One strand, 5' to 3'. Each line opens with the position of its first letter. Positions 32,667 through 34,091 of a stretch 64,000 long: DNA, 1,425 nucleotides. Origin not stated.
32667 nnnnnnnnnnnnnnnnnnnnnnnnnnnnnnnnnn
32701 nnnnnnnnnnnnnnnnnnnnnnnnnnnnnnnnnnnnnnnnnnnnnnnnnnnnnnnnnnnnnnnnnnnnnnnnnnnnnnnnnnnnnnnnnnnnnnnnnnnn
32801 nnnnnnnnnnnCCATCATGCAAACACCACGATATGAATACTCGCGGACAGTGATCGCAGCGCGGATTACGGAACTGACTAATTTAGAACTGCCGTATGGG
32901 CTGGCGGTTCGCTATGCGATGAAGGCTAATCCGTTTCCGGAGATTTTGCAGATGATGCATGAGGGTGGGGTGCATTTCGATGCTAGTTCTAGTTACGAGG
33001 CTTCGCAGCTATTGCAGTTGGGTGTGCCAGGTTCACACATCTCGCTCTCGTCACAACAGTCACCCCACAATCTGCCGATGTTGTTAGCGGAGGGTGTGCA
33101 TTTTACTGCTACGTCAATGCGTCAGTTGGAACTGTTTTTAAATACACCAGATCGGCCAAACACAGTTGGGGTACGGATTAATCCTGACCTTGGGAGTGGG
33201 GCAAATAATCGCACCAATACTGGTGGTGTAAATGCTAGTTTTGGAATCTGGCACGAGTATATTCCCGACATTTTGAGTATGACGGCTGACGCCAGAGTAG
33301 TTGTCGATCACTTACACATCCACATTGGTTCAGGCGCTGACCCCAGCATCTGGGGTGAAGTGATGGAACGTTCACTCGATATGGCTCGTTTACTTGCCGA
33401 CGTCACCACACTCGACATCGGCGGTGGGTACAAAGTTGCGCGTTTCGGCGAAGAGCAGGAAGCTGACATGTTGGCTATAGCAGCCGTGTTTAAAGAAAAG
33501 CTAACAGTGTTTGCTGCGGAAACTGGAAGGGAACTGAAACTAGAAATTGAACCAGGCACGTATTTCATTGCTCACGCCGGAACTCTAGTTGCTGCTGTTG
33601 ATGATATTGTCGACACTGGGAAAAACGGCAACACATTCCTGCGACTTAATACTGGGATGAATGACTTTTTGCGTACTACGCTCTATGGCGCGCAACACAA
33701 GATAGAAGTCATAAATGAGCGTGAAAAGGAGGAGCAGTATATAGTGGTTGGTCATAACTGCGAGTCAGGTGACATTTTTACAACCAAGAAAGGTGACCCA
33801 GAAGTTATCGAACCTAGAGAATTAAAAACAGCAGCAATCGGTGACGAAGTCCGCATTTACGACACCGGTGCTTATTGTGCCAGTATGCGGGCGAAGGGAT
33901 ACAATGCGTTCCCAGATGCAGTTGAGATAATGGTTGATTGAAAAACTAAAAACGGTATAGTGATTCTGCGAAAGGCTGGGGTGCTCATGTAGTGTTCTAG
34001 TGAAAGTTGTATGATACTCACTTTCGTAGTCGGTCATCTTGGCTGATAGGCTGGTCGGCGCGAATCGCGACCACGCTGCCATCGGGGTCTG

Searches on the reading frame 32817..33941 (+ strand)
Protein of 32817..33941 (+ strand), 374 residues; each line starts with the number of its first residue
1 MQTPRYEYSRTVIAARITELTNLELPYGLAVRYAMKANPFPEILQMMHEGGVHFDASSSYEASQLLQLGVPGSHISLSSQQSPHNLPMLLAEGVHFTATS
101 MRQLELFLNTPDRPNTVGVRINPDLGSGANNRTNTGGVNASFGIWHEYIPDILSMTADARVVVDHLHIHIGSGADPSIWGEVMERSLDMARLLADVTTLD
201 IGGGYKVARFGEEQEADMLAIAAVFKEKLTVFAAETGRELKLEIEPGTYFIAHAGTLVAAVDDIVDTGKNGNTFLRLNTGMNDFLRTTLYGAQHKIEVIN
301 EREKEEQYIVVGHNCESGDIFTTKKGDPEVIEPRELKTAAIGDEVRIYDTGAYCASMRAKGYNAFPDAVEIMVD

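Call 13: search_protein_families(library=pfam, max_evalue=0.01, proteins=[window:32817-33941:+])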
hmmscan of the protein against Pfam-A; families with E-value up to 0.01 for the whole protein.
window:32817-33941:+ (374 aa): 2 families
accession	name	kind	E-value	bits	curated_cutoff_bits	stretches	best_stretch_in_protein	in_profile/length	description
PF02784.22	Orn_Arg_deC_N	-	2.5e-28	99.6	23.4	1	25-252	15-247/247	Pyridoxal-dependent decarboxylase, pyridoxal binding domain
PF00278.28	Orn_DAP_Arg_deC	-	1.2e-15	58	23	1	249-351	5-95/95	Pyridoxal-dependent decarboxylase, C-terminal sheet domain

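Call 15: find_encoding_contigs(protein=window:32817-33941:+, flank=6000, max_places=10)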
Protein window:32817-33941:+ (374 aa): 1 contig read that carries it; 1 place shown.
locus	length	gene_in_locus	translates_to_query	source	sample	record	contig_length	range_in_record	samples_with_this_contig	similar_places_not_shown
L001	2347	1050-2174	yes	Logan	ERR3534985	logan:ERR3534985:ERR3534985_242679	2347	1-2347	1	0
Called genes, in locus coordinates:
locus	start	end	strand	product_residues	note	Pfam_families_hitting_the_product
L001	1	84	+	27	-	?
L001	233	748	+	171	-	-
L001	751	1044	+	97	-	PF04266:ASCH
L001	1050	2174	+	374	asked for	PF02784:Orn_Arg_deC_N, PF00278:Orn_DAP_Arg_deC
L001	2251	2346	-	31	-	?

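Call 23: find_homologous_proteins(query=window:32817-33941:+, max_evalue=1e-20)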
Query window:32817-33941:+ (374 aa): 4290 proteins with E <= 1e-20 among 8000 candidates; the best 120 are listed.
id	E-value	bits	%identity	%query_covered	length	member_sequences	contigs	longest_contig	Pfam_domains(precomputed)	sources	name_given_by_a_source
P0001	9.1e-249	843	100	100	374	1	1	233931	PF02784.23,PF00278.29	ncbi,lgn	-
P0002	1.7e-194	664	78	100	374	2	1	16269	PF02784.23,PF00278.29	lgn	-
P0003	7.6e-185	632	74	100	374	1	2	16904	PF02784.23,PF00278.29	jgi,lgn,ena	-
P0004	3.3e-184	630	74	100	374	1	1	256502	PF02784.23,PF00278.29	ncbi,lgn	ncbi:MAG: diaminopimelate decarboxylase [Candidatus Paceibacteria bacterium]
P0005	2.8e-183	627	75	100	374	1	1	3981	PF02784.23,PF00278.29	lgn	-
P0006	2.6e-181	621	74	100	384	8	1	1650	PF02784.23,PF00278.29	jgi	jgi:diaminopimelate decarboxylase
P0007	6.4e-181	619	73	100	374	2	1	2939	PF02784.23,PF00278.29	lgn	-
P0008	1.2e-180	618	73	100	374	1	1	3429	PF02784.23,PF00278.29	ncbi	-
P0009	3.4e-180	617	73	100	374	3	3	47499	PF02784.23,PF00278.29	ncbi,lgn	-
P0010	5.9e-180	616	74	100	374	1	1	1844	PF02784.23,PF00278.29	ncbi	-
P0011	2.1e-179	614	71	100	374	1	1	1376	PF02784.23,PF00278.29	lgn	-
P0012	3.1e-178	611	73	100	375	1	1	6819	PF02784.23,PF00278.29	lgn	-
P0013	3.7e-178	610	71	100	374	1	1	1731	PF02784.23,PF00278.29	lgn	-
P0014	5.5e-178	610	72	100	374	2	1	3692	PF02784.23,PF00278.29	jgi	jgi:diaminopimelate decarboxylase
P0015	1.7e-177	608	72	100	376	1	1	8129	PF02784.23,PF00278.29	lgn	-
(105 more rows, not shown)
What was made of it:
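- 32817..33941 (+): Orn/DAP/Arg-type decarboxylase upstream of copy A (context only). Calls 13, 23.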

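Call 24: find_encoding_contigs(protein=P0002, flank=8000, max_places=4)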
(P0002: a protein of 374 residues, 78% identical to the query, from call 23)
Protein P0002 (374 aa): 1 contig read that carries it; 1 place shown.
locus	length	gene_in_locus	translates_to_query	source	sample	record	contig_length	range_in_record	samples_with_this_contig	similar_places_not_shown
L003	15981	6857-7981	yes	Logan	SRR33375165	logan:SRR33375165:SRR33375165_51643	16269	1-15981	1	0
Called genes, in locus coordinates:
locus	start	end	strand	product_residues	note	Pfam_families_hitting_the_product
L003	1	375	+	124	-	?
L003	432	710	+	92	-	-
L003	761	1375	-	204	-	-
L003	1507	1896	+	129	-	PF01906:YbjQ_1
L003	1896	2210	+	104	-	-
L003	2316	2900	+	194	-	-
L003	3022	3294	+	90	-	-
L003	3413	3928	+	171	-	PF00710:Asparaginase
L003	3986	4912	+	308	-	PF08327:AHSA1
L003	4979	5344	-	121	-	-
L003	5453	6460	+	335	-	PF14240:YHYH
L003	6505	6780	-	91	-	-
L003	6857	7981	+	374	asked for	PF02784:Orn_Arg_deC_N, PF00278:Orn_DAP_Arg_deC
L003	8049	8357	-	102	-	-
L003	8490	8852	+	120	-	-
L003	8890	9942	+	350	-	PF00723:Glyco_hydro_15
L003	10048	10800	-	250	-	-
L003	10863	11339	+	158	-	-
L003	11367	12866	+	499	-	PF00005:ABC_tran, PF02463:SMC_N (faint), PF13555:AAA_29 (faint), PF20720:nSTAND3 (faint), PF13304:AAA_21 (weak), PF00005:ABC_tran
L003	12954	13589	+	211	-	PF19368:WHD_AraR, PF21906:WHD_NrtR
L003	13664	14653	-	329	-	PF00156:Pribosyltran, PF00293:NUDIX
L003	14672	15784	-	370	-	PF13793:Pribosyltran_N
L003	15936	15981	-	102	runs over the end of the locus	-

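Call 25: find_encoding_contigs(protein=P0003, flank=8000, max_places=4)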
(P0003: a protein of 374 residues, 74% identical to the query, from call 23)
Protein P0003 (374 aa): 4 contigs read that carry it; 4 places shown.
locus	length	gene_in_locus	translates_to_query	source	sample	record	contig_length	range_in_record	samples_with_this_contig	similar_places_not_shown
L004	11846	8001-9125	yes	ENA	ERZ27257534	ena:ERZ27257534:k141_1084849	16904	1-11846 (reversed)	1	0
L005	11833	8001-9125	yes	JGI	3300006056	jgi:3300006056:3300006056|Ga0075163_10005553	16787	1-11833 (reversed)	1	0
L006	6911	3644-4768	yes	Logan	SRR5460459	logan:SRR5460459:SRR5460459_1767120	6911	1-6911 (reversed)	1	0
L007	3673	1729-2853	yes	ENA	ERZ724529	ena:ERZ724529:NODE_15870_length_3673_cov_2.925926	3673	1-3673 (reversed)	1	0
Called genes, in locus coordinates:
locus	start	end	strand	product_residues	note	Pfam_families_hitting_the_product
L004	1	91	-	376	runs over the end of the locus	PF07907:YibE_F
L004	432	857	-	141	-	PF00583:Acetyltransf_1, PF13673:Acetyltransf_10, PF13508:Acetyltransf_7, PF08445:FR47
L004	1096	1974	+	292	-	PF00892:EamA, PF03151:TPT (faint), PF00892:EamA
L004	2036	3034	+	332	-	PF01636:APH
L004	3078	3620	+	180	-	PF02834:LigT_PEase (faint), PF13563:2_5_RNA_ligase2 (weak)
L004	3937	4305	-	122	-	-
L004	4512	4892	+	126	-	-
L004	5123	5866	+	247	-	PF13489:Methyltransf_23, PF05401:NodS (weak), PF13847:Methyltransf_31, PF08241:Methyltransf_11, PF08242:Methyltransf_12, PF13649:Methyltransf_25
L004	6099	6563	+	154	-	-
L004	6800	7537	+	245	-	-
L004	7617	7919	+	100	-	-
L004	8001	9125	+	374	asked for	PF00278:Orn_DAP_Arg_deC, PF02784:Orn_Arg_deC_N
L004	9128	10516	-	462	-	PF02878:PGM_PMM_I, PF02879:PGM_PMM_II, PF02880:PGM_PMM_III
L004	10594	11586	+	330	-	PF03741:TerC, PF04332:DUF475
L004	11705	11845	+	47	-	?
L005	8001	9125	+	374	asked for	PF00278:Orn_DAP_Arg_deC, PF02784:Orn_Arg_deC_N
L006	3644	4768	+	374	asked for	PF00278:Orn_DAP_Arg_deC, PF02784:Orn_Arg_deC_N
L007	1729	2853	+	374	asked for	PF00278:Orn_DAP_Arg_deC, PF02784:Orn_Arg_deC_N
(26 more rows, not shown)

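Call 26: find_encoding_contigs(protein=P0004, flank=8000, max_places=4)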
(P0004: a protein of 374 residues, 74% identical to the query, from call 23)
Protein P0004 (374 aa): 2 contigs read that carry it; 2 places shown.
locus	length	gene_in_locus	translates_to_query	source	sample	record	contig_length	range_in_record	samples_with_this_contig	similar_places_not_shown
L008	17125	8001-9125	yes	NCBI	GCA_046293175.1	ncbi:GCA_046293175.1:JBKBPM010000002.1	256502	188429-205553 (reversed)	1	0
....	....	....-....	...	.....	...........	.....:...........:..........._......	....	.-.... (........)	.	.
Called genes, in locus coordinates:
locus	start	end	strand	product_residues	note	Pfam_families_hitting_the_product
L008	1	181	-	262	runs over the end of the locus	PF04402:SIMPL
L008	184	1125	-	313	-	PF00413:Peptidase_M10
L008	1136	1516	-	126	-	PF01243:PNPOx_N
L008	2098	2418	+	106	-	-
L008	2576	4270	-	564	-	PF02867:Ribonuc_red_lgC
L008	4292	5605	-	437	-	PF03477:ATP-cone, PF00268:Ribonuc_red_sm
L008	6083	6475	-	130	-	PF01741:MscL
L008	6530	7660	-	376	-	PF07907:YibE_F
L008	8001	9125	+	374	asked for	PF00278:Orn_DAP_Arg_deC, PF02784:Orn_Arg_deC_N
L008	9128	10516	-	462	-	PF02878:PGM_PMM_I, PF02879:PGM_PMM_II, PF02880:PGM_PMM_III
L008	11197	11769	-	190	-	PF01245:Ribosomal_L19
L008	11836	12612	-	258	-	PF00849:PseudoU_synth_2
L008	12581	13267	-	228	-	PF01255:Prenyltransf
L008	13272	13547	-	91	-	PF00708:Acylphosphatase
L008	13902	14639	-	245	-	PF00117:GATase, PF07722:Peptidase_C26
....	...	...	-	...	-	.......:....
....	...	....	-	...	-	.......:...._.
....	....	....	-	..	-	-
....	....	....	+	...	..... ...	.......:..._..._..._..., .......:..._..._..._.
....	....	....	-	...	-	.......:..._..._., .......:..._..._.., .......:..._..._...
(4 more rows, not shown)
